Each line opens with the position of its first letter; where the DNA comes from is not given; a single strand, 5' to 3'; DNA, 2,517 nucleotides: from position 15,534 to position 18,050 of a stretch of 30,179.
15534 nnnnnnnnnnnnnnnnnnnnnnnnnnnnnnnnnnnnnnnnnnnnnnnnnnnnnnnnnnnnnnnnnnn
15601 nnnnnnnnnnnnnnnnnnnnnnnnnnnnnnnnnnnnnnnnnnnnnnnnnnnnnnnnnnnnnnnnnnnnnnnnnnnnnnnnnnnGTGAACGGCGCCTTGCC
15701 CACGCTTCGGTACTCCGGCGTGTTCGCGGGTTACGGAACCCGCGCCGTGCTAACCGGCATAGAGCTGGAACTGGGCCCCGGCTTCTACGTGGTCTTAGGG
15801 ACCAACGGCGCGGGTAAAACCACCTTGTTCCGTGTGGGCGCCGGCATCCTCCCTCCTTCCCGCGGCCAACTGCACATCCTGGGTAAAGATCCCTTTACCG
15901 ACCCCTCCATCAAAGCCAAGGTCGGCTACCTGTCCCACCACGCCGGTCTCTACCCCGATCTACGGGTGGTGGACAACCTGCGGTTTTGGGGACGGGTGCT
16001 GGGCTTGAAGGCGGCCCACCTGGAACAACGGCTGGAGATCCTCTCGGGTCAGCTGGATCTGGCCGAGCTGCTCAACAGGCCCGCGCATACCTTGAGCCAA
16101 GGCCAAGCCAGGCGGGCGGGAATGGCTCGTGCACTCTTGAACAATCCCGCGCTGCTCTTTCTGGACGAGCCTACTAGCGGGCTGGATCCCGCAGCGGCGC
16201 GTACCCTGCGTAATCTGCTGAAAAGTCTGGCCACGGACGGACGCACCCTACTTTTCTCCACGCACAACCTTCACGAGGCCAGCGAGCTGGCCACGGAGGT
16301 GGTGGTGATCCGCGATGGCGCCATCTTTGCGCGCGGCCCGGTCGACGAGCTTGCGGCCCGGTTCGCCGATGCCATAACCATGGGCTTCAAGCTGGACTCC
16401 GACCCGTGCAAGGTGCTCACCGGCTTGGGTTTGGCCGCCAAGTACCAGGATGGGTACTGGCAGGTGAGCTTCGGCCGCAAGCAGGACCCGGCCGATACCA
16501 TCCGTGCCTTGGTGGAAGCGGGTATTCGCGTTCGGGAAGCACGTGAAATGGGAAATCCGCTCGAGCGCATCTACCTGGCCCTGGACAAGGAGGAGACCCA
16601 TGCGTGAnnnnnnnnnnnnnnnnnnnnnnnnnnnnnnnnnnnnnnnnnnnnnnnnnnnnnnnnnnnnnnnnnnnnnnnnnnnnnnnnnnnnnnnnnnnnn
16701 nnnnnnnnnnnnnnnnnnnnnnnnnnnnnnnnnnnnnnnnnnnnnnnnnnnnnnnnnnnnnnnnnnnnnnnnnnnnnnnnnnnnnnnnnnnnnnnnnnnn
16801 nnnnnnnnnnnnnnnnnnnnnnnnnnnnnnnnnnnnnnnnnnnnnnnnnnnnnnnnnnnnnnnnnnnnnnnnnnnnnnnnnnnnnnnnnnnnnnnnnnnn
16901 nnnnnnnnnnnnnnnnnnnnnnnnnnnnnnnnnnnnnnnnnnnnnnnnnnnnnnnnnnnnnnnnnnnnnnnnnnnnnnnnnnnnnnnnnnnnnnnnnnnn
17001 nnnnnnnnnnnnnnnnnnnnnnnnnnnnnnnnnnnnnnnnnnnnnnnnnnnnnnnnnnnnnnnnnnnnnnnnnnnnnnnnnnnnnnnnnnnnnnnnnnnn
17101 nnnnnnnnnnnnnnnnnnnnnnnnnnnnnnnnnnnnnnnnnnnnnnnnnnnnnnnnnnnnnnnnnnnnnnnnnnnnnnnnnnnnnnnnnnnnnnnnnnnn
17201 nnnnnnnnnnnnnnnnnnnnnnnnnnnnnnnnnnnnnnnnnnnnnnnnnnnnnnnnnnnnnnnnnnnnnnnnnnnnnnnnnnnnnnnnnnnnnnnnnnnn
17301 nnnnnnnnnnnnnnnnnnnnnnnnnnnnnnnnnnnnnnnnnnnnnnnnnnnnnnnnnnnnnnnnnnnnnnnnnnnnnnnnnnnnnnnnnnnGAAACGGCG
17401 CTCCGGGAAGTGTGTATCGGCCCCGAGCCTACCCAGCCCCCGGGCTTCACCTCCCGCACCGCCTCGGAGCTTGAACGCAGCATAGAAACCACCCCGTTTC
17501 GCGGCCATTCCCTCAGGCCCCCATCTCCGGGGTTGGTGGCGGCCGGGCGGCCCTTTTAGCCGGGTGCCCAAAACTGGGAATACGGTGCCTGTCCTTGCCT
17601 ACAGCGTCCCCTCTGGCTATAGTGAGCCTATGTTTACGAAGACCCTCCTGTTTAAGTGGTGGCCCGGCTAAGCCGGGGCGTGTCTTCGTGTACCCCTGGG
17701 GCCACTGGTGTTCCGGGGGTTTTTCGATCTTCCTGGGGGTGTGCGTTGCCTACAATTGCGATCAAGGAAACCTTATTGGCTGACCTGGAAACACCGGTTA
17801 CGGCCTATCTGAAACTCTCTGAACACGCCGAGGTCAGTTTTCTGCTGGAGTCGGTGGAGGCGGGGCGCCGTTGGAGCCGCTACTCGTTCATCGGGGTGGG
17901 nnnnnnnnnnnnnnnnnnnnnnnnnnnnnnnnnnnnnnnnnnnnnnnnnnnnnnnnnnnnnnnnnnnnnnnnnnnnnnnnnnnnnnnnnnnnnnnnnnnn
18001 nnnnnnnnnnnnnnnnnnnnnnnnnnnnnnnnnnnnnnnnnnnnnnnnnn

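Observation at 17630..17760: Classical trp attenuator with tandem-Trp leader peptide upstream of trpE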

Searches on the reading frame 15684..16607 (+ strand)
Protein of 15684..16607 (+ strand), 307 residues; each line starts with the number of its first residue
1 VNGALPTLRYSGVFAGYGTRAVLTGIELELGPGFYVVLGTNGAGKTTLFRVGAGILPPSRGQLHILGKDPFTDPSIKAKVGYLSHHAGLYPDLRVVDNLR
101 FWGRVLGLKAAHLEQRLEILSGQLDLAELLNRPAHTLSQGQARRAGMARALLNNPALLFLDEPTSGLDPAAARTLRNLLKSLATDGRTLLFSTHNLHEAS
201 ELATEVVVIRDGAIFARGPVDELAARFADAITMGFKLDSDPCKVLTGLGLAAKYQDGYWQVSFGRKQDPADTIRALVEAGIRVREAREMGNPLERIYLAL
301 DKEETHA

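Call 7: search_protein_families(library=ncbifam, proteins=[window:15684-16607:+])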
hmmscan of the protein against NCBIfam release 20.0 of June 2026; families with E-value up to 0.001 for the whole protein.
window:15684-16607:+ (307 aa): 186 families (the best 25 are shown)
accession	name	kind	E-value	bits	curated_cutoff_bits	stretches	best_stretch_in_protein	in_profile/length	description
TIGR01188.1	drrA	subfamily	1.4e-46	159.2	312.45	1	17-232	3-220/302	daunorubicin resistance ABC transporter, ATP-binding protein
TIGR03522.1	GldA_ABC_ATP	equivalog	1.4e-43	149.5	402.6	1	13-296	8-296/301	gliding motility-associated ABC transporter ATP-binding subunit GldA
TIGR03864.1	PQQ_ABC_ATP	hypoth_equivalog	1.9e-42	145.3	302.25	1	9-231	3-228/236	ABC transporter, ATP-binding subunit, PQQ-dependent alcohol dehydrogenase system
NF010060.0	PRK13537.1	equivalog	7.2e-38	130.2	521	1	7-224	15-234/314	nodulation factor ABC transporter ATP-binding protein NodI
TIGR03740.1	galliderm_ABC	subfamily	5.6e-36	124.3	309.75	1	15-217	8-205/223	lantibiotic protection ABC transporter ATP-binding subunit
TIGR01189.1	ccmA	equivalog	4.9e-35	121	131.6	1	17-200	10-191/198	heme ABC exporter ATP-binding protein CcmA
NF010059.0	PRK13536.1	equivalog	1.2e-34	119.6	549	1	10-223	46-261/342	nodulation factor ABC transporter ATP-binding protein NodI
TIGR04406.1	LPS_export_lptB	equivalog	4e-34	118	240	1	9-225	3-224/239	LPS export ABC transporter ATP-binding protein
NF033858.1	ABC2_perm_RbbA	equivalog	7.3e-34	116.8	1050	1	36-225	296-486/909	ribosome-associated ATPase/putative transporter RbbA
TIGR01288.1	nodI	equivalog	2.9e-33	115.2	424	1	11-222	8-221/303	nodulation factor ABC transporter ATP-binding protein NodI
NF040840.2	tungstate_WtpC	equivalog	4.1e-33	115.1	440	1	27-228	20-223/347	tungstate ABC transporter ATP-binding protein WtpC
TIGR00968.1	3a0106s01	subfamily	4.9e-33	114.6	342.75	1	16-235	9-230/237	sulfate ABC transporter ATP-binding protein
NF040933.2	ABC_arch_GlcV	equivalog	4.9e-32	111.2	450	1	22-223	21-229/357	glucose ABC transporter ATP-binding protein GlcV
TIGR02142.1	modC_ABC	equivalog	1.8e-31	109.7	285.05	1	32-227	23-223/353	molybdenum ABC transporter ATP-binding protein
NF008421.0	PRK11248.1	equivalog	1.8e-31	109.5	357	1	8-228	2-222/255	taurine ABC transporter ATP-binding subunit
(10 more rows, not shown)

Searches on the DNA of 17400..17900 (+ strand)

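Call 6: search_rna_families(source=window, start=17400, end=17900, threshold=evalue, max_evalue=10, show_alignments=3)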
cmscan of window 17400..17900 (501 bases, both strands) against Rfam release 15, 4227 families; matches with E-value up to 10: 2.
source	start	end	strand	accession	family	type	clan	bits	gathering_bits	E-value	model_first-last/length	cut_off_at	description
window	17722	17842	+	RF02039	SPRY4-IT1_2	Gene; lncRNA;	-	11.2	40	5.2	1-120/120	no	SPRY4-IT1 conserved region 2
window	17571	17671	+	RF02166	PVT1_3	Gene; lncRNA;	-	10.1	45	3.7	1-95/95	no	Pvt1 oncogene conserved region 3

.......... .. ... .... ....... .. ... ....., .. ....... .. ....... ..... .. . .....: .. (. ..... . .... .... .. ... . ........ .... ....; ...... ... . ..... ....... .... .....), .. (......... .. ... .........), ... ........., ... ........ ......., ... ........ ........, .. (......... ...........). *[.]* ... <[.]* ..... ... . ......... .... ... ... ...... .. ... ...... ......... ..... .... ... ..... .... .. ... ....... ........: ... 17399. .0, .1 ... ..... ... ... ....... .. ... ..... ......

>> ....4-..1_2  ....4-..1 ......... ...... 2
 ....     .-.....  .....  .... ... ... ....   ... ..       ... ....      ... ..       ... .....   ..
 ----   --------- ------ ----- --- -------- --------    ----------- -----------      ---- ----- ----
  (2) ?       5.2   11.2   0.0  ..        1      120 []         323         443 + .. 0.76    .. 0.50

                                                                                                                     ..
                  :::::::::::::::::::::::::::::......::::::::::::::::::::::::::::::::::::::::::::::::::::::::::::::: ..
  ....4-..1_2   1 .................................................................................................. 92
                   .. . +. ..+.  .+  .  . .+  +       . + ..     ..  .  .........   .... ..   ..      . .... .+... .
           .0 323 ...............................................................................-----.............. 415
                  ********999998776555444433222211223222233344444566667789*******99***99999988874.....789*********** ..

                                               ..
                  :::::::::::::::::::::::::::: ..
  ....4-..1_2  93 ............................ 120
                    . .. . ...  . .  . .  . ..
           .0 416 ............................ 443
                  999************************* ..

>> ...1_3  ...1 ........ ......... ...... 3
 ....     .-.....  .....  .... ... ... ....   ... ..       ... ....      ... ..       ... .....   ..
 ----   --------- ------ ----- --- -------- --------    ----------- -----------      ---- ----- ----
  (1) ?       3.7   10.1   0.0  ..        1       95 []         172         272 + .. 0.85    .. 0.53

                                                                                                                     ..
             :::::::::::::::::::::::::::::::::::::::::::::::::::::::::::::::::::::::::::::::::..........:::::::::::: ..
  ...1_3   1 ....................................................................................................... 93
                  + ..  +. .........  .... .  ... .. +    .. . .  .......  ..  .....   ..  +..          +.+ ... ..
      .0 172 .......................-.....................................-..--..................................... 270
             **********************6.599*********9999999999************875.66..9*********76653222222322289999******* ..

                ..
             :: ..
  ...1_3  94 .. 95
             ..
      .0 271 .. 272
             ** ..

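Call 59: build_rna_model(alignment_id=A2, structure=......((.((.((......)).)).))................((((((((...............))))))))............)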
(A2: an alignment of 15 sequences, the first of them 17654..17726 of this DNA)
Model R1 built from alignment A2 (15 sequences, 87 columns); structure: as given.
model positions 75; base pairs 14; branch points 1; effective number of sequences 5.06; information 0.753 bits per position. Calibrated on 0.2 Mb of random sequence (short: E-values are rough).
structure used (alignment columns):
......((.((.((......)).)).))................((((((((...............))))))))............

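Call 60: search_with_rna_model(model_id=R1, source=window, max_evalue=10)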
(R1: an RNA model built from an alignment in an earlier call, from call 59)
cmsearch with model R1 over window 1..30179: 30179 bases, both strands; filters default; matches with E-value up to 10: 1.
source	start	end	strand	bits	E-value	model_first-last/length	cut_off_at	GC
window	17654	17728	+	61.2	5.6e-16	1-75/75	no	0.64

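Call 61: search_with_rna_model(model_id=R1, sources=[L004, L005, L006, L007, L008, L009, L010, L011, L012, L013, L014, L015, L016, L017, L018, L019, L020, L021, L022, L023, L024, L025, L026, L027, L028, L029, L030, L031, L032, L033, L034, L035, L036, L037, L038, L039, L040, L041, L042, L043, L044, L045, L046, L047, L048, L049, L050, L087, L088, L093, L094, L095, L096, L097, L098, L099, L100, L101, L102, L103, L104, L105, L106, L107, L108, L109, L110, L111, L112, L113, L114, L115, L116, L117, L118, L119, L120, L121, L122, L123, L124, L125, L126, L127, L128, L129, L130, L131, L132, L133, L134, L135, L136, L137, L138, L139, L140, L141], max_evalue=1)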
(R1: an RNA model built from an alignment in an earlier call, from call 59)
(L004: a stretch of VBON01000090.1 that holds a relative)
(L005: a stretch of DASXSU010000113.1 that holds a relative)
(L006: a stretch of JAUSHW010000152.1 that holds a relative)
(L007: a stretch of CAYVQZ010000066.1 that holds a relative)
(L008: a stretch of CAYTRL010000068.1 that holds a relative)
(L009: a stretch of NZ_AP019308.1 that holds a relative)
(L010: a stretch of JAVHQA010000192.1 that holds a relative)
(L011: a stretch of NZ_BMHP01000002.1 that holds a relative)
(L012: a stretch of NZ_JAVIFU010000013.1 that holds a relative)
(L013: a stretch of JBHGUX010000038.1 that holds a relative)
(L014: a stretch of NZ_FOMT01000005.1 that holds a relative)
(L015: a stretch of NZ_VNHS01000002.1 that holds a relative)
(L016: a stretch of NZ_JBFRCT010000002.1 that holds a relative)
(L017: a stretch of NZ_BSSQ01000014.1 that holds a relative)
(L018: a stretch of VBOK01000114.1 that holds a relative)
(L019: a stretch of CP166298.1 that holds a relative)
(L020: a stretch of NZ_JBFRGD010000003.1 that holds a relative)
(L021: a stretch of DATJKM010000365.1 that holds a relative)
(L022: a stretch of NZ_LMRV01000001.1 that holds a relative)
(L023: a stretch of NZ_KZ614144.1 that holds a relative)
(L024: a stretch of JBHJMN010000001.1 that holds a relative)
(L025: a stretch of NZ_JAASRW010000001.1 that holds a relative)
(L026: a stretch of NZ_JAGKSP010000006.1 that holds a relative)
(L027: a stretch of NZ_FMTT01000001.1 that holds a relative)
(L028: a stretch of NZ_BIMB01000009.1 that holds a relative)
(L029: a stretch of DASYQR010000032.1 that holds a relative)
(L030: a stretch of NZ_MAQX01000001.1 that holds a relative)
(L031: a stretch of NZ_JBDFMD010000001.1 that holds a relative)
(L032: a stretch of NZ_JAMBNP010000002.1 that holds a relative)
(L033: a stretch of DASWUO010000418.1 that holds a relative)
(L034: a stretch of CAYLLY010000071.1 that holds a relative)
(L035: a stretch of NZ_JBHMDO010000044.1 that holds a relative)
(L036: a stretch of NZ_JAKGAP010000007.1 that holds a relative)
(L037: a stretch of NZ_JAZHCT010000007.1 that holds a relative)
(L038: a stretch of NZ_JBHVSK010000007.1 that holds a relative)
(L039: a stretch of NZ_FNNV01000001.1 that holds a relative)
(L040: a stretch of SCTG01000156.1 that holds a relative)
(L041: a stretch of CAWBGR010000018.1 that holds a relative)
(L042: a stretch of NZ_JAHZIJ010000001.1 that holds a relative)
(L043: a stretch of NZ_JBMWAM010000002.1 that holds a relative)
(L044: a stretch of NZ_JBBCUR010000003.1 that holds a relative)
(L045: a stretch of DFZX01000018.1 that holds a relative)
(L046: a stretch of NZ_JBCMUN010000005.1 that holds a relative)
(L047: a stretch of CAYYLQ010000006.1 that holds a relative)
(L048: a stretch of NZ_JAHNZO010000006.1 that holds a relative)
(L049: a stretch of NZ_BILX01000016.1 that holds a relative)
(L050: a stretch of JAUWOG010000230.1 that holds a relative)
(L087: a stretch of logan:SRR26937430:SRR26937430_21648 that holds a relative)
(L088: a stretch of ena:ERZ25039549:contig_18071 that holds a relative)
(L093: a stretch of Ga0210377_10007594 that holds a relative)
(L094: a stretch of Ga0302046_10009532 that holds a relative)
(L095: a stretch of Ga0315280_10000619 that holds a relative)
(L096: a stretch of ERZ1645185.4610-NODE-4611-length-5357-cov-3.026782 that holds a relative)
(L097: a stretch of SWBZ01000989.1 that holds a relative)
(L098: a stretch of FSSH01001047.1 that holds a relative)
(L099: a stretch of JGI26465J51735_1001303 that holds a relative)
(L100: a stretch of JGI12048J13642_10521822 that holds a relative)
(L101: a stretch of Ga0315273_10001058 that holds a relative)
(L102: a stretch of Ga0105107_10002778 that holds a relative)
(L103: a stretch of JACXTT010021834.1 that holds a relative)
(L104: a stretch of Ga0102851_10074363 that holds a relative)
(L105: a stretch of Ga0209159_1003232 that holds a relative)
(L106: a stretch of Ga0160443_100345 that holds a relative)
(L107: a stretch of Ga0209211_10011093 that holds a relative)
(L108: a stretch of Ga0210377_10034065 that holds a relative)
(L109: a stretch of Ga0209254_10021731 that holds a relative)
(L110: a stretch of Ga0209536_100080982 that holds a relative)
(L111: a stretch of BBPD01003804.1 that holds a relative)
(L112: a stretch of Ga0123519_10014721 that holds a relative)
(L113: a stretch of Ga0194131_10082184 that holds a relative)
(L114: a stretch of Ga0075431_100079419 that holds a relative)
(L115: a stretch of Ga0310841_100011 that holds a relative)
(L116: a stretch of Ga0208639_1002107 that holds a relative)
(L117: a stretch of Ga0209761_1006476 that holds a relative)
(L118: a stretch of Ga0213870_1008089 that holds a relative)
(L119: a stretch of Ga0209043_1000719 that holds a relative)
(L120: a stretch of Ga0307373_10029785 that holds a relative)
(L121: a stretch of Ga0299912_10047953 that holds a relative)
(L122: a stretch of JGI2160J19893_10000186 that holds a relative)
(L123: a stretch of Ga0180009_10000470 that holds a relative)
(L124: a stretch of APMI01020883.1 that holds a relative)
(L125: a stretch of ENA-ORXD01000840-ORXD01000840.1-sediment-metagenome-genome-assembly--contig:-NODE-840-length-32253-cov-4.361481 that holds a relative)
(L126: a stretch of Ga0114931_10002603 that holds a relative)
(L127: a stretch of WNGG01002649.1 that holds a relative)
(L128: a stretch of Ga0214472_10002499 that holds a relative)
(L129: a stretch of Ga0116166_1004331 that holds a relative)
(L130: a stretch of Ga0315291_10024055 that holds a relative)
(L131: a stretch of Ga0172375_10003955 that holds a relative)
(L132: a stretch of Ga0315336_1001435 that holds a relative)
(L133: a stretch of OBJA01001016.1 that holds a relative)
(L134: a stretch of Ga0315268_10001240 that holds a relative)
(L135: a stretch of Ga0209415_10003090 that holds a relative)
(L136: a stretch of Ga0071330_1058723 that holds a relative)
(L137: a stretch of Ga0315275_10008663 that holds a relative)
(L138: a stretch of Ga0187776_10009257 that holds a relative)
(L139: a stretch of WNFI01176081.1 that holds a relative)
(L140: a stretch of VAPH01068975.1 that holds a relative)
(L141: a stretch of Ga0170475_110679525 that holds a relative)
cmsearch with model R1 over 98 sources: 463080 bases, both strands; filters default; matches with E-value up to 1: 5.
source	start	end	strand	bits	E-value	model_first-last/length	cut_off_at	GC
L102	219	326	+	21.6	0.0025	1-75/75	no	0.53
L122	423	500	+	20.9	0.004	1-75/75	no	0.38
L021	5943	6025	+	16.6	0.068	1-75/75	no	0.49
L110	413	490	+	14.2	0.35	1-75/75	no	0.41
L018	4073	4134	+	13.5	0.54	1-75/75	no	0.74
